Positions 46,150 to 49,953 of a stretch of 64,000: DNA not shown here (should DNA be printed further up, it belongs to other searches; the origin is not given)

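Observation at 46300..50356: Lower-GC two-gene insertion: duplicated RAM-like small protein coupled to a cyclase-STAND-TPR giant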

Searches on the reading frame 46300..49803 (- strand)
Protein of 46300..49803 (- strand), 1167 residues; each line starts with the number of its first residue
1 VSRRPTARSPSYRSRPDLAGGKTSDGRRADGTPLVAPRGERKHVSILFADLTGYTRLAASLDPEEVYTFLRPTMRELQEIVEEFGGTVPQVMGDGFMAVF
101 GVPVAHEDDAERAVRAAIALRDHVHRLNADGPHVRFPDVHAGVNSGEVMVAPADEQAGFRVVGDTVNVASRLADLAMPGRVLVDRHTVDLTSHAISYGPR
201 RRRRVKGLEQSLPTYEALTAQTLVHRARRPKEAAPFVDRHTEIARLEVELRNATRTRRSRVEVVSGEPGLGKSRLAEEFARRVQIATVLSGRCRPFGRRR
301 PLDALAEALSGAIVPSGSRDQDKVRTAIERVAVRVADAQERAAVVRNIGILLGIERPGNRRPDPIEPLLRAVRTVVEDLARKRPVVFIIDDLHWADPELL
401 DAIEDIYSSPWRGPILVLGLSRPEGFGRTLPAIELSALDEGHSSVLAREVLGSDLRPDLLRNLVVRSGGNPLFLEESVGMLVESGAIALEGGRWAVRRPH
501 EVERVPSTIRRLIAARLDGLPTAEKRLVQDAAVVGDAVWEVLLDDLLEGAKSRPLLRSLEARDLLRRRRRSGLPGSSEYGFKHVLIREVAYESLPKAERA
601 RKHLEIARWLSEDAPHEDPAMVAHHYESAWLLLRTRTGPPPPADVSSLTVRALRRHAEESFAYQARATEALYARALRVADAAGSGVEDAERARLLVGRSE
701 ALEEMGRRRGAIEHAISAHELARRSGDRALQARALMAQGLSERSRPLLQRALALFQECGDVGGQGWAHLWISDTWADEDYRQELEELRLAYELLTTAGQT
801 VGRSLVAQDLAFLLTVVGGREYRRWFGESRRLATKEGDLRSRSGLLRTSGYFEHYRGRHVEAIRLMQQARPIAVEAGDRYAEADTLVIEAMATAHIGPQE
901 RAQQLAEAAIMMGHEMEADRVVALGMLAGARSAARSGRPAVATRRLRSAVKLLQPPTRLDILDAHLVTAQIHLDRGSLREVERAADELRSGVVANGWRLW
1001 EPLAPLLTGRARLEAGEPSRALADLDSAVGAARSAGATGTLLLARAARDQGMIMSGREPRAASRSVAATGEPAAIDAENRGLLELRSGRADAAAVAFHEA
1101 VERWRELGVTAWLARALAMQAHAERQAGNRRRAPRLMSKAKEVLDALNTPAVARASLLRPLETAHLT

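Call 3: search_protein_families(library=pfam, proteins=[window:46300-49803:-], max_evalue=0.1)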
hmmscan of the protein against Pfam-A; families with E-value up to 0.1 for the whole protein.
window:46300-49803:- (1167 aa): 6 families
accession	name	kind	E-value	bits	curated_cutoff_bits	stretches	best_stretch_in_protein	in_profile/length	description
PF13191.12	AAA_16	-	7.7e-21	75.7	32.6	1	236-417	2-166/167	AAA ATPase domain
PF00211.25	Guanylate_cyc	-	1.1e-20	74.5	21.9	1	41-215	6-179/183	Adenylate and Guanylate cyclase catalytic domain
PF13401.12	AAA_22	-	1.4e-08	35.5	27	1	260-408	6-109/130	AAA domain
PF13424.12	TPR_12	-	6.4e-05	23.5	30.1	2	848-910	8-72/77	Tetratricopeptide repeat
PF01637.24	ATPase_2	-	0.064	13.5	33.2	0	236-283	1-44/225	ATPase domain predominantly from Archaea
PF05496.18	RuvB_N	-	0.083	13.1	27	0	229-285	2-59/159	Holliday junction DNA helicase RuvB P-loop domain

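Call 4: search_protein_families(library=ncbifam, proteins=[window:46300-49803:-], max_evalue=0.1)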
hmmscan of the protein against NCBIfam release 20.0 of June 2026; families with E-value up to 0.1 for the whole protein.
window:46300-49803:- (1167 aa): 5 families
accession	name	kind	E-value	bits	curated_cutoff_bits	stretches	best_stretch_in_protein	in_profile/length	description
TIGR03903.1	TOMM_kin_cyc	equivalog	7.9e-65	219.4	705.75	1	29-629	273-884/1267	TOMM system kinase/cyclase fusion protein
NF058673.1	LipAdnlyCyLipJMY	equivalog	3.3e-08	32.7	800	1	39-207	291-439/449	bifunctional lipase/adenylate cyclase LipJ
TIGR02173.1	cyt_kin_arch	equivalog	0.022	14.8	102.1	1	263-304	4-45/169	(d)CMP kinase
NF000868.0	PRK00080.1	equivalog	0.027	13.4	282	1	224-285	15-77/330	Holliday junction branch migration DNA helicase RuvB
TIGR02928.1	TIGR02928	subfamily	0.046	12.6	181.3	1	235-285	16-66/366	orc1/cdc6 family replication initiation protein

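Call 17: search_protein_families(library=padloc, proteins=[window:46303-49803:-], max_evalue=0.01)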
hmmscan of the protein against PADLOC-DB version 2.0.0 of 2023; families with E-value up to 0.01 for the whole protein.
window:46303-49803:- (1167 aa): 11 families
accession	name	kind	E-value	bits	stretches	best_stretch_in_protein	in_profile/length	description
PDLC00734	PycC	-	7.1e-14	49.7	1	37-172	183-320/374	Pycsar cyclase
PDLC02367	PycC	-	2.9e-11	41.3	1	45-189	45-190/226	-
PDLC00765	PycC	-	7.4e-11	39.8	1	45-190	259-411/477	Pycsar cyclase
PDLC02370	PycC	-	4e-10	37.6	1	40-122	78-161/340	-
PDLC00764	PycC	-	1e-08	32.6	1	40-121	91-173/449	Pycsar cyclase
PDLC02369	PycC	-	2.8e-08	31.6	1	43-188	46-188/248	-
PDLC00766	PycC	-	7e-05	20.4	1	44-179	44-183/232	Pycsar cyclase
PDLC00763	PycC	-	0.00082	16.8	1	44-192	54-209/268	Pycsar cyclase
PDLC02368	PycC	-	0.0014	16.2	1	39-177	40-183/234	-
PDLC02366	PycC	-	0.002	15.1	1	39-121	273-363/486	-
PDLC00767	PycC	-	0.0049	14.2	0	40-117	89-163/337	Pycsar cyclase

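Call 63: find_homologous_proteins(query=window:46303-49752:-, max_evalue=1e-20)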
Query window:46303-49752:- (1150 aa): 6185 proteins with E <= 1e-20 among 8000 candidates; the best 120 are listed.
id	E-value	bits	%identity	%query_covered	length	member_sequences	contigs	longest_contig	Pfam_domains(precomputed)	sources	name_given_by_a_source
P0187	0.0e+0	2363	97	99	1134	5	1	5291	PF13424.13,PF13401.13,PF00211.26,PF13191.13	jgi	jgi:class 3 adenylate cyclase/tetratricopeptide (TPR) repeat protein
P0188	0.0e+0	2198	90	99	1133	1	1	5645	PF13424.13,PF13401.13,PF00211.26,PF13191.13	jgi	jgi:class 3 adenylate cyclase/tetratricopeptide (TPR) repeat protein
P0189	0.0e+0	2071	87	99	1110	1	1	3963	PF13424.13,PF13401.13,PF00211.26,PF13191.13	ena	-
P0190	0.0e+0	1686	74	95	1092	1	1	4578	PF13424.13,PF13401.13,PF00211.26,PF13191.13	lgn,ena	-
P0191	0.0e+0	1660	73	95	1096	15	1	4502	PF13424.13,PF00211.26,PF13191.13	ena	-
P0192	0.0e+0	1647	73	95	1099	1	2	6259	PF13424.13,PF13401.13,PF00211.26,PF13191.13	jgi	jgi:tetratricopeptide (TPR) repeat protein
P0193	0.0e+0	1638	71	96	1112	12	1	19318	PF13424.13,PF13401.13,PF00211.26,PF13191.13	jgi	jgi:class 3 adenylate cyclase/tetratricopeptide (TPR) repeat protein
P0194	0.0e+0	1630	72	95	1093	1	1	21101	PF13424.13,PF13401.13,PF00211.26,PF13191.13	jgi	jgi:tetratricopeptide (TPR) repeat protein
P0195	0.0e+0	1614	71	95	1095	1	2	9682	PF13424.13,PF13401.13,PF00211.26,PF13191.13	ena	-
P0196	0.0e+0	1594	70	97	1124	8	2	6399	PF00211.26,PF13191.13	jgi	jgi:class 3 adenylate cyclase/tetratricopeptide (TPR) repeat protein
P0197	0.0e+0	1590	70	95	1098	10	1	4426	PF13424.13,PF00211.26,PF13191.13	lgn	-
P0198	0.0e+0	1556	69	95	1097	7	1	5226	PF13401.13,PF00211.26,PF13191.13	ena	-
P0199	0.0e+0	1545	73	88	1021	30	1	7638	PF13424.13,PF13401.13,PF13191.13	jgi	jgi:tetratricopeptide (TPR) repeat protein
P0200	0.0e+0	1369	60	98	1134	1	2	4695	PF13424.13,PF13401.13,PF00211.26,PF13191.13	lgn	-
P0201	0.0e+0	1313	59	98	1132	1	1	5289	PF13424.13,PF13401.13,PF00211.26,PF13191.13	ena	-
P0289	2.3e-280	951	48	97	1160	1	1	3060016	PF13424.13,PF13401.13,PF00211.26,PF13191.13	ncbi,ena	-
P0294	1.6e-275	935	47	98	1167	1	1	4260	PF13424.13,PF13401.13,PF00211.26,PF13191.13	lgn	-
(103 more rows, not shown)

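Call 64: find_encoding_contigs(protein=P0289, flank=6000, max_places=1)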
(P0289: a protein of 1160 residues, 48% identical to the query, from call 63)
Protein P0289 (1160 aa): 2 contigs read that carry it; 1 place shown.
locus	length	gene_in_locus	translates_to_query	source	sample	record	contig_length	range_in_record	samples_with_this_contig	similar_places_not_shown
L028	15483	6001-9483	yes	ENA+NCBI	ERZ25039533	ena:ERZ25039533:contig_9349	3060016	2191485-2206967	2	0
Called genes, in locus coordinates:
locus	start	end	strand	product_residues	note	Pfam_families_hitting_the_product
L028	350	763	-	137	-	PF03061:4HBT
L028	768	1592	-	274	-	PF02535:Zip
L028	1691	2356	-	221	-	PF01325:Fe_dep_repress, PF12802:MarR_2 (faint), PF13545:HTH_Crp_2 (weak), PF02742:Fe_dep_repr_C, PF04023:FeoA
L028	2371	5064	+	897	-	PF02739:5_3_exonuc_N, PF01367:5_3_exonuc, PF22619:DNA_polI_exo1, PF00476:DNA_pol_A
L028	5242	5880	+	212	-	-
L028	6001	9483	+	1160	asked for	PF00211:Guanylate_cyc, PF13191:AAA_16, PF13401:AAA_22 (faint), PF13424:TPR_12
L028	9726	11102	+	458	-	PF00575:S1, PF21710:Spt6_S1 (faint), PF00575:S1, PF23459:S1_RRP5, PF00575:S1, PF23459:S1_RRP5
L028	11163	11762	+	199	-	PF01121:CoaE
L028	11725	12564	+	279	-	PF00702:Hydrolase, PF13419:HAD_2, PF13242:Hydrolase_like (weak)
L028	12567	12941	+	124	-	PF09969:DUF2203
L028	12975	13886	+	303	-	PF00005:ABC_tran, PF13304:AAA_21 (weak), PF26919:ABC-like_C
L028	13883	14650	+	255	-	PF01061:ABC2_membrane, PF12698:ABC2_membrane_3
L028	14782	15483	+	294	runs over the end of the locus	PF00497:SBP_bac_3, PF10613:Lig_chan-Glu_bd (faint)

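Call 84: predict_structure(alignment_id=A3)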
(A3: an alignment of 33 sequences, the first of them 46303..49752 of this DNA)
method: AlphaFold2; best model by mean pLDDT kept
length: 1150 residues; sequences in the alignment: 33
mean_pLDDT: 82.3   pTM: 0.61
mean pLDDT of the five models: 82.3, 81.1, 80.3, 80.0, 77.8
residues with pLDDT >= 90: 565; 70-90: 364; 50-70: 121; < 50: 100
segments of 3 or more residues with pLDDT < 50: 1-44, 70-90, 137-149, 206-216, 1148-1150
pLDDT, mean of each block of 10 residues (from residue 1): 27 34 26 40 51 65 59 36 36 72 81 67 71 50 36 76 85 81 83 84 54 45 88 94 93 85 84 78 78 76 77 88 87 81 65 92 93 88 91 94 82 85 82 73 78 76 68 74 65 66 87 90 88 80 85 81 83 88 94 82 91 86 85 94 85 94 86 96 93 95 95 96 93 97 96 89 91 97 91 95 96 79 91 97 97 93 95 95 96 94 94 97 97 81 89 96 94 92 97 94 95 96 95 92 62 89 94 96 96 96 96 93 97 93 67
secondary structure, 60 per line:
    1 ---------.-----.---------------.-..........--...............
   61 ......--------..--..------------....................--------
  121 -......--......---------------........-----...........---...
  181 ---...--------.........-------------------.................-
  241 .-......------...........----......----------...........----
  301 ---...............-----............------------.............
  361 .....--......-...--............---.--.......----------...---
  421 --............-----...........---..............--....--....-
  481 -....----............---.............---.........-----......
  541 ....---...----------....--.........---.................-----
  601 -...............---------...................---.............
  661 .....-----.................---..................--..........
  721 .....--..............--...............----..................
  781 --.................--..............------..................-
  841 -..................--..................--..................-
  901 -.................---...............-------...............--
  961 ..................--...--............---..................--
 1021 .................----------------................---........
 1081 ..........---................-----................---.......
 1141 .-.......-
elements in order (helices of 4 or more, strands of 3 or more residues): H34-43 H46-66 H93-112 E122-127 E130-135 H151-158 E164-167 H168-174 E178-180 E184-186 E195-203 H223-239 E243-248 H255-265 E270-275 H286-296 H304-318 H324-335 H348-365 E368-373 H380-391 E398-404 E415-417 H423-434 H440-450 H454-467 E470-473 E476-479 H482-485 H490-501 H505-517 H523-529 H535-544 E548-550 E561-564 H567-575 H579-595 H602-616 H626-644 H648-665 H671-687 H691-708 H711-725 H728-741 H744-758 H763-780 H783-799 H802-815 H822-839 H842-859 H862-879 H882-899 H902-918 H922-936 H944-958 H961-978 H986-997 H1001-1018 H1021-1037 H1054-1069 H1073-1090 H1094-1109 H1115-1130 H1134-1141 H1143-1149

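Call 87: fold_search(model_id=the predicted structure, library=pdb)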
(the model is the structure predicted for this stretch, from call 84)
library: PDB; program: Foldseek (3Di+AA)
matches with E <= 10: 1497; with E <= 0.001: 203
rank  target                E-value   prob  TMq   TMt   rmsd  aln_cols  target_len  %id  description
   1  6mfv_A                1.4e-12  1.00  0.24  0.37  23.4       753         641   16  Crystal structure of the Signal Transduction ATPase with Numerous Domains (STAND) protein with a tetratricopeptide rep (released 2019-02-20)
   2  9zjs_A                1.4e-08  1.00  0.15  0.15  22.8       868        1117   12  Human sterile alpha motif domain-containing protein 9 (SAMD9), asymmetric dimer "shell" shape (released 2026-02-25)
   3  9zjv_A                2.9e-08  1.00  0.14  0.15  21.2       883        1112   12  Human sterile alpha motif domain-containing protein 9 (SAMD9), asymmetric dimer "wing" shape (released 2026-02-25)
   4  5juy_A                2.0e-07  1.00  0.20  0.20  13.2       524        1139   14  Active human apoptosome with procaspase-9 (released 2016-10-19)
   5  7t7t_A                4.1e-07  1.00  0.23  0.49  19.1       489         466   13  Structure of TSK/BRU1 bound to histone H3.1 (released 2022-03-30)
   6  5juy_B                6.5e-07  1.00  0.20  0.18  13.2       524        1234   14  Active human apoptosome with procaspase-9 (released 2016-10-19)
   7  9hn5_A                9.3e-07  1.00  0.24  0.20  21.0      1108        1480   12  Cryo-EM structure of human separase bound to phosphorylated SCC1 (100-320 aa) (released 2025-09-03)
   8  9hvq_Q                9.3e-07  1.00  0.20  0.24  27.9       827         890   11  Structure of the transcribing Pol II-DSIF-PAF-SPT6-RECQL5 complex (released 2025-07-16)
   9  4m9s_B                1.0e-06  1.00  0.19  0.37   8.6       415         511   13  crystal structure of CED-4 bound CED-3 fragment (released 2013-10-23)
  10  5l9u_O                1.1e-06  1.00  0.23  0.37  22.6       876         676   11  Model of human Anaphase-promoting complex/Cyclosome (APC/C-CDH1) with a cross linked Ubiquitin variant-substrate-UBE2C (released 2016-09-14)
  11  5dse_C                1.3e-06  1.00  0.19  0.27  26.1       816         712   13  Crystal Structure of the TTC7B/Hyccin Complex (released 2015-12-02)
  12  9hn0_B                1.5e-06  1.00  0.22  0.17  20.9      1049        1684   11  Cryo-EM structure of human separase bound to SCC1 (310-550 aa) (released 2025-09-03)
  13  8jol_B                1.7e-06  1.00  0.21  0.42   7.7       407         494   13  cryo-EM structure of the CED-4/CED-3 holoenzyme (released 2023-06-28)
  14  8bbe_D                1.7e-06  1.00  0.21  0.31  13.7       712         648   13  Structure of the IFT-A complex; IFT-A2 module (released 2022-12-21)
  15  8fy4_B                1.8e-06  1.00  0.22  0.40  12.1       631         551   14  Structure of NOT1:NOT10:NOT11 module of the chicken CCR4-NOT complex (released 2023-08-30)
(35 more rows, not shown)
